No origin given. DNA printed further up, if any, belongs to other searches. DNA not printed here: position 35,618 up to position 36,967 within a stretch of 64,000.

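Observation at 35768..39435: Four-gene coupled operon: VanA-like Rieske oxygenase, betaine-type ABC ATPase, fused OpuAC-permease, and D-aminoacyl-tRNA deacylase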

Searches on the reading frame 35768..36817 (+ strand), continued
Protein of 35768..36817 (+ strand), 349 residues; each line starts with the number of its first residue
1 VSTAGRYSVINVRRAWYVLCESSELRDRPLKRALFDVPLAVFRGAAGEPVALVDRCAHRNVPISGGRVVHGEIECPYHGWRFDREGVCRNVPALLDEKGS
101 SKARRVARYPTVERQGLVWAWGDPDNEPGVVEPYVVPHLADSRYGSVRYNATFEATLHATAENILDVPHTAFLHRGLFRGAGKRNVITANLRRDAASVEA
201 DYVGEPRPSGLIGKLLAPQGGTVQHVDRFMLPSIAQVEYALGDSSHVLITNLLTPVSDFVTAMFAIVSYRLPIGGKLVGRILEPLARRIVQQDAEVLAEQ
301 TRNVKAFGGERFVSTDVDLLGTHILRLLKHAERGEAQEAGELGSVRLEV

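Call 35: search_solved_structures(query=A1, max_evalue=1)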
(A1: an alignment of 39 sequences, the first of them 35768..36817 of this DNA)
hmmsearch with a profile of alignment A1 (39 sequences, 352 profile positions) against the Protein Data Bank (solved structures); distinct sequences matched with E-value up to 1: 68 (the best 60 are shown).
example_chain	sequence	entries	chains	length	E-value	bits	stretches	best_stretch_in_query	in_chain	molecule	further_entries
3gb4_A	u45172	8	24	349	9.9e-35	123.1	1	15-182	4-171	DdmC | Dicamba O-demethylase, oxygenase component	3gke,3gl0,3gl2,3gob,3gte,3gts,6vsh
6wnc_A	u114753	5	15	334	2e-33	118.8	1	17-189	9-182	SxtDIOX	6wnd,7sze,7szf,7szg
6wn3_A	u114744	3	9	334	1.9e-31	112.3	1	17-186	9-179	SxtT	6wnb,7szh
6icp_A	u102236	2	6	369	4.5e-31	111.1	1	15-180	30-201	Methylxanthine N1-demethylase NdmA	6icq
6ick_A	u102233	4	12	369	4.6e-31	111.1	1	15-180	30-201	Methylxanthine N1-demethylase NdmA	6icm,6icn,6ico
7qwt_A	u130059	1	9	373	1.2e-29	106.5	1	15-213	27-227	Rieske (2Fe-2S) domain protein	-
6icl_A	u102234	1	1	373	7.8e-26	93.9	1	15-200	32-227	Methylxanthine N3-demethylase NdmB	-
7fhr_A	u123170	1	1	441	1e-24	90.2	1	16-179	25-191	Putative Phthalate 4,5-dioxygenase, subunit alpha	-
9ina_A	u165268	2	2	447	2.5e-21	79.1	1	16-177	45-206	Rieske (2Fe-2S) domain protein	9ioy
4qdf_B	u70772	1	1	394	7.6e-20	74.2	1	14-192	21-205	3-ketosteroid 9alpha-hydroxylase oxygenase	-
7fjl_A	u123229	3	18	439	2.2e-19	72.7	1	16-176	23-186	Rieske (2Fe-2S) domain protein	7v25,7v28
2zyl_A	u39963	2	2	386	9e-19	70.6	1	17-179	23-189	POSSIBLE OXIDOREDUCTASE | 3-ketosteroid-9-alpha-monooxygenase oxygenase subunit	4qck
4qdc_A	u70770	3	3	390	3.1e-17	65.6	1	14-179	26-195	3-ketosteroid 9alpha-hydroxylase oxygenase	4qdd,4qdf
3gkq_A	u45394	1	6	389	3.9e-15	58.7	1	16-178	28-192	Terminal oxygenase component of carbazole 1,9a-dioxygenase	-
3gcf_A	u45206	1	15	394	5.9e-15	58.1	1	17-177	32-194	Terminal oxygenase component of carbazole 1,9a-dioxygenase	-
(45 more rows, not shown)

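Call 50: search_protein_families(library=pfam, proteins=[L018:121-1872:+, L018:1906-3213:+, L018:2885-4912:+, L018:6022-6570:+, L018:6584-7033:+], max_evalue=0.001)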
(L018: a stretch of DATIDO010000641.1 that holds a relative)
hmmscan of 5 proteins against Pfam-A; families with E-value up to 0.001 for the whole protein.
L018:121-1872:+ (583 aa): 4 families
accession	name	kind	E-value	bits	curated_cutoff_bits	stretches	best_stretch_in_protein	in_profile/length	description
PF07631.16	PSD4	-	1e-29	104.1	23.3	1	235-363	1-127/128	Protein of unknown function (DUF1592)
PF07627.16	PSCyt3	-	5.5e-24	84.8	27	1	385-482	3-97/98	Protein of unknown function (DUF1588)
PF07637.16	PSD5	-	2.4e-15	57.1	34.2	1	163-223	1-62/62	Protein of unknown function (DUF1595)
PF07626.16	PSD3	-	7.1e-07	30.1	23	1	78-140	1-61/65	Protein of unknown function (DUF1587)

L018:1906-3213:+ (435 aa): 0 families

L018:2885-4912:+ (675 aa): 0 families

L018:6022-6570:+ (182 aa): 1 family
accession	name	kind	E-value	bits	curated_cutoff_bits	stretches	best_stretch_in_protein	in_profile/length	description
PF04238.17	DUF420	-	5.6e-41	140.3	30.5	1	51-179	1-130/130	Protein of unknown function (DUF420)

L018:6584-7033:+ (149 aa): 1 family
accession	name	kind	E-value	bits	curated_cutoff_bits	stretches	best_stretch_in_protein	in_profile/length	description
PF02580.21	Tyr_Deacylase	-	3.2e-56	190.1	25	1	2-144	1-144/144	D-Tyr-tRNA(Tyr) deacylase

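Call 56: find_encoding_contigs(protein=P0008, flank=6000, max_places=1)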
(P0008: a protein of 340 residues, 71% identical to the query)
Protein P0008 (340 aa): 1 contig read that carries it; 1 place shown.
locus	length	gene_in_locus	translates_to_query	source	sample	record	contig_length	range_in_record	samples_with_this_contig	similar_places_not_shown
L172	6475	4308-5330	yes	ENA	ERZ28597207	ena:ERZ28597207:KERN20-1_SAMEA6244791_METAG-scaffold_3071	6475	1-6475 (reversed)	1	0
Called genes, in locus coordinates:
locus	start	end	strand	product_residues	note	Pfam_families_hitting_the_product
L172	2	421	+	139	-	?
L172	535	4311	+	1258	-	PF16078:2-oxogl_dehyd_N, PF00198:2-oxoacid_dh, PF00676:E1_dh, PF02779:Transket_pyr, PF16870:OxoGdeHyase_C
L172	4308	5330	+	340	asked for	PF00355:Rieske, PF19112:VanA_C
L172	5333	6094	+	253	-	PF00005:ABC_tran, PF13304:AAA_21 (faint)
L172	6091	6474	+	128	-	?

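Call 57: find_encoding_contigs(protein=P0016, flank=8000, max_places=1)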
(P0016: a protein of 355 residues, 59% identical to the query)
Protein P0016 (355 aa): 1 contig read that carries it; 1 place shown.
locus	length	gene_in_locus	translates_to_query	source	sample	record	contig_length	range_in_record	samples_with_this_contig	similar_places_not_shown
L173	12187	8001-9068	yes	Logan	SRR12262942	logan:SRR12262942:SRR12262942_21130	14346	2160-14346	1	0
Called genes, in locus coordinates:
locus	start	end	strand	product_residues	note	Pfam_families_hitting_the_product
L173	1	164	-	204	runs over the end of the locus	-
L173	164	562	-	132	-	-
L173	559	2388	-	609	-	PF00501:AMP-binding, PF23562:AMP-binding_C_3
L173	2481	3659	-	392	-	-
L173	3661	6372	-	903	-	PF03544:TonB_C, PF13620:CarboxypepD_reg, PF07715:Plug (weak), PF00593:TonB_dep_Rec_b-barrel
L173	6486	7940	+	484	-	PF18073:Zn_ribbon_LapB, PF13481:AAA_25, PF06745:ATPase, PF05362:Lon_C (weak), PF13541:ChlI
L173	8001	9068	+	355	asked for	PF00355:Rieske, PF19112:VanA_C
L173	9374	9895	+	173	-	-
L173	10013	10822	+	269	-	PF08282:Hydrolase_3 (weak)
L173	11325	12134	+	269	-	PF04706:Dickkopf_N (faint)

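Call 64: predict_structure(alignment_id=A1)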
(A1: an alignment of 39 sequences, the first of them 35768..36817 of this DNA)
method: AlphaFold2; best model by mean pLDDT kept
length: 349 residues; sequences in the alignment: 39
mean_pLDDT: 85.9   pTM: 0.87
mean pLDDT of the five models: 85.9, 85.5, 85.3, 85.2, 84.4
residues with pLDDT >= 90: 201; 70-90: 96; 50-70: 36; < 50: 16
segments of 3 or more residues with pLDDT < 50: 1-3, 168-179
pLDDT, mean of each block of 10 residues (from residue 1): 61 97 95 98 97 93 96 94 92 58 83 98 95 96 94 96 73 46 75 92 78 68 89 94 89 97 96 79 85 91 87 74 92 85 73
secondary structure, 60 per line:
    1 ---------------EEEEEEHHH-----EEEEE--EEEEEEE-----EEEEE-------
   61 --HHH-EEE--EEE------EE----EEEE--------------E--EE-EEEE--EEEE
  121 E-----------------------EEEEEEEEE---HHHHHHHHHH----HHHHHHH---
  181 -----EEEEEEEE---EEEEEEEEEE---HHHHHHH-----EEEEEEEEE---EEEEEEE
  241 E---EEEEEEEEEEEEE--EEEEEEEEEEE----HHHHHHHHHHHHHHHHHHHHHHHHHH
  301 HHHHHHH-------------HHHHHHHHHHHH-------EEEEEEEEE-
elements in order: E16-21 E30-34 E37-43 E49-53 E67-69 E72-74 E87-90 E111-114 E117-121 E145-153 H157-166 H171-177 E186-193 E197-206 H210-216 E222-230 E234-241 E245-257 E260-270 H275-307 H321-332 E340-348

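Call 67: fold_search(model_id=the predicted structure, library=pdb)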
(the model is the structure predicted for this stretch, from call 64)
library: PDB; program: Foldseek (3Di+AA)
matches with E <= 10: 1718; with E <= 0.001: 182
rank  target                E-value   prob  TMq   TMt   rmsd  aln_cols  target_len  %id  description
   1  3gob_A                2.3e-23  1.00  0.75  0.77   4.2       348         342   26  Crystal Structure of Dicamba Monooxygenase with Non-heme Cobalt and DCSA (released 2009-07-28)
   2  3gb4_A                3.4e-23  1.00  0.78  0.80   3.7       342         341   26  Crystal Structure of Dicamba Monooxygenase with Non-heme Cobalt and Dicamba (released 2009-07-28)
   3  3gke_B                1.3e-22  1.00  0.73  0.76   4.1       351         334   24  Crystal Structure of Dicamba Monooxygenase (released 2009-07-21)
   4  3gke_A                1.8e-22  1.00  0.73  0.75   4.2       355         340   25  Crystal Structure of Dicamba Monooxygenase (released 2009-07-21)
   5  6vsh_B                2.9e-22  1.00  0.75  0.81   3.4       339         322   25  Crystal structure of apo Dicamba Monooxygenase (released 2020-02-26)
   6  3gte_C                3.6e-22  1.00  0.76  0.80   3.8       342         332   27  Crystal Structure of Dicamba Monooxygenase with Non-heme Iron (released 2009-07-28)
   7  3gts_C                4.0e-22  1.00  0.75  0.80   3.7       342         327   25  Crystal Structure of Dicamba Monooxygenase with Non-heme Iron and Dicamba (released 2009-07-28)
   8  3gke_C                2.5e-21  1.00  0.73  0.81   3.4       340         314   26  Crystal Structure of Dicamba Monooxygenase (released 2009-07-21)
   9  3gl0_C                4.8e-21  1.00  0.74  0.82   3.4       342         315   27  Crystal structure of dicamba monooxygenase bound to 3,6 dichlorosalicylic acid (DCSA) (released 2009-08-04)
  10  6wnc_C                2.2e-20  1.00  0.74  0.79   3.8       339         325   20  Structure of the Rieske non-heme iron oxygenase GxtA (released 2020-06-17)
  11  6wnd_C                2.9e-20  1.00  0.74  0.79   3.9       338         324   21  Structure of the Rieske non-heme iron oxygenase GxtA with dideoxysaxitoxin bound (released 2020-06-17)
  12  6vsh_C                5.1e-20  1.00  0.71  0.77   3.8       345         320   24  Crystal structure of apo Dicamba Monooxygenase (released 2020-02-26)
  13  6icq_A                5.7e-20  1.00  0.72  0.75   3.6       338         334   23  Pseudomonas putida CBB5 NdmA QL mutant with theobromine (released 2019-09-04)
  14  7szf_C                7.1e-20  1.00  0.74  0.79   4.0       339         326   22  Structure of the Rieske Non-heme Iron Oxygenase GxtA with beta-Saxitoxinol Bound (released 2022-01-19)
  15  7szg_C                8.9e-20  1.00  0.73  0.78   4.2       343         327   21  Structure of the Rieske Non-heme Iron Oxygenase GxtA Pressurized with Xenon (released 2022-01-19)
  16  7qwt_A                1.0e-19  1.00  0.77  0.77   3.8       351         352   22  Rieske non-heme iron monooxygenase for guaiacol O-demethylation (released 2022-06-01)
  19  7qwt_B                1.3e-19  1.00  0.78  0.77   3.7       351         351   22  Rieske non-heme iron monooxygenase for guaiacol O-demethylation (released 2022-06-01)
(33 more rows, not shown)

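Call 75: search_protein_families(library=pfam, proteins=[window:35768-36817:+, L025:9983-11005:+, L024:4443-5501:+, L022:10007-11038:+, L028:9944-11029:+, L033:9977-10969:+, L014:4629-5672:+, P0030, P0085], max_evalue=10)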
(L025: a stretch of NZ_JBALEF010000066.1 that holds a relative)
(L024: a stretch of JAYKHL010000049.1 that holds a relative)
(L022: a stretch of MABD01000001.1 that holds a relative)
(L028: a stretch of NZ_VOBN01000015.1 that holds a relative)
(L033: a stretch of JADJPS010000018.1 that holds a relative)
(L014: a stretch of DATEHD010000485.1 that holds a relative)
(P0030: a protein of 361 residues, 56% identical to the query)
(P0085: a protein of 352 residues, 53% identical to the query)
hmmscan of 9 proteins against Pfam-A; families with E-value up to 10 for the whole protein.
window:35768-36817:+ (349 aa): 2 families
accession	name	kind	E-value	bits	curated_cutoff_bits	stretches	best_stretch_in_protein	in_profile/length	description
PF00355.32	Rieske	-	7.7e-23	80.7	20.3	1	16-94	2-81/88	Rieske [2Fe-2S] domain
PF19112.6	VanA_C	-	3.5e-12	47.3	23.5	1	154-331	2-190/193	Vanillate O-demethylase oxygenase C-terminal domain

L025:9983-11005:+ (340 aa): 3 families
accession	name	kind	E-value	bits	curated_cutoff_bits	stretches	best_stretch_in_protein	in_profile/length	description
PF00355.32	Rieske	-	4.2e-23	81.5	20.3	1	7-98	2-84/88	Rieske [2Fe-2S] domain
PF19112.6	VanA_C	-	2.6e-12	47.7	23.5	1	149-293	6-161/193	Vanillate O-demethylase oxygenase C-terminal domain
PF13806.12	Rieske_2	-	0.0027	18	27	1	7-113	2-104/104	Rieske-like [2Fe-2S] domain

L024:4443-5501:+ (352 aa): 3 families
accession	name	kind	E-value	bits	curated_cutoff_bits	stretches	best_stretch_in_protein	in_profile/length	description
PF00355.32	Rieske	-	7.5e-23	80.7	20.3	1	20-101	2-83/88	Rieske [2Fe-2S] domain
PF19112.6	VanA_C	-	3.4e-08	34.3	23.5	1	162-310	7-167/193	Vanillate O-demethylase oxygenase C-terminal domain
PF08417.18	PaO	-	0.00034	21.1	27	1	230-309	1-86/89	Pheophorbide a oxygenase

L022:10007-11038:+ (343 aa): 4 families
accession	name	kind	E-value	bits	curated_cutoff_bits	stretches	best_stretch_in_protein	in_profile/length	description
PF00355.32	Rieske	-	1.5e-25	89.4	20.3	1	9-90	2-82/88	Rieske [2Fe-2S] domain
PF19112.6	VanA_C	-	1.7e-07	32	23.5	1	150-296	4-161/193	Vanillate O-demethylase oxygenase C-terminal domain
PF09740.14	DUF2043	-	0.11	13.6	25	1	35-80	57-100/106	Uncharacterized conserved protein (DUF2043)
PF08417.18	PaO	-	0.15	12.6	27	1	238-301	21-86/89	Pheophorbide a oxygenase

L028:9944-11029:+ (361 aa): 4 families
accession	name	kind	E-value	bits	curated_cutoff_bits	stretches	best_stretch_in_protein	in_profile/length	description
PF00355.32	Rieske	-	3.9e-27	94.4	20.3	1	19-101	1-83/88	Rieske [2Fe-2S] domain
PF19112.6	VanA_C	-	6.3e-08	33.4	23.5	1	162-338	2-187/193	Vanillate O-demethylase oxygenase C-terminal domain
PF13806.12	Rieske_2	-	0.00082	19.7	27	1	19-129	1-103/104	Rieske-like [2Fe-2S] domain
PF22543.2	Rieske_4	-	0.026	15.3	28.4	1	37-127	17-112/119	Soluble Rieske-type ferredoxin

L033:9977-10969:+ (330 aa): 2 families
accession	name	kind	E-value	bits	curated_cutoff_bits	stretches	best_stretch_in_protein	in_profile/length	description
PF00355.32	Rieske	-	3.3e-20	72.2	20.3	1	8-85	1-80/88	Rieske [2Fe-2S] domain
PF19112.6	VanA_C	-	2.3e-06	28.3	23.5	1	142-303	6-178/193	Vanillate O-demethylase oxygenase C-terminal domain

L014:4629-5672:+ (347 aa): 3 families
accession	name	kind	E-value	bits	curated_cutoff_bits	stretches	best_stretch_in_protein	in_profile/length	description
PF00355.32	Rieske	-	8.1e-21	74.2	20.3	1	15-95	1-81/88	Rieske [2Fe-2S] domain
PF19112.6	VanA_C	-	8.8e-14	52.5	23.5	1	152-319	1-179/193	Vanillate O-demethylase oxygenase C-terminal domain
PF23388.1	DUF7099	-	0.21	10.8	30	1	230-260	106-136/366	Domain of unknown function (DUF7099)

P0030 (361 aa): 3 families
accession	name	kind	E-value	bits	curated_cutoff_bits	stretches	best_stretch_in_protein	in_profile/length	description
PF00355.32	Rieske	-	1.2e-21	76.9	20.3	1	29-108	1-81/88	Rieske [2Fe-2S] domain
PF19112.6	VanA_C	-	4e-14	53.6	23.5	1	166-342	2-190/193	Vanillate O-demethylase oxygenase C-terminal domain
PF20569.3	DUF6778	-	0.11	12.8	27.4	1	160-219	5-62/164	Family of unknown function (DUF6778)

P0085 (352 aa): 2 families
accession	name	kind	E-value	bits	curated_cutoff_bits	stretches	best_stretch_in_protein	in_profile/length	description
PF00355.32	Rieske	-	1.4e-20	73.4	20.3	1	21-99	1-81/88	Rieske [2Fe-2S] domain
PF19112.6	VanA_C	-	2.8e-12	47.6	23.5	1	163-333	8-190/193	Vanillate O-demethylase oxygenase C-terminal domain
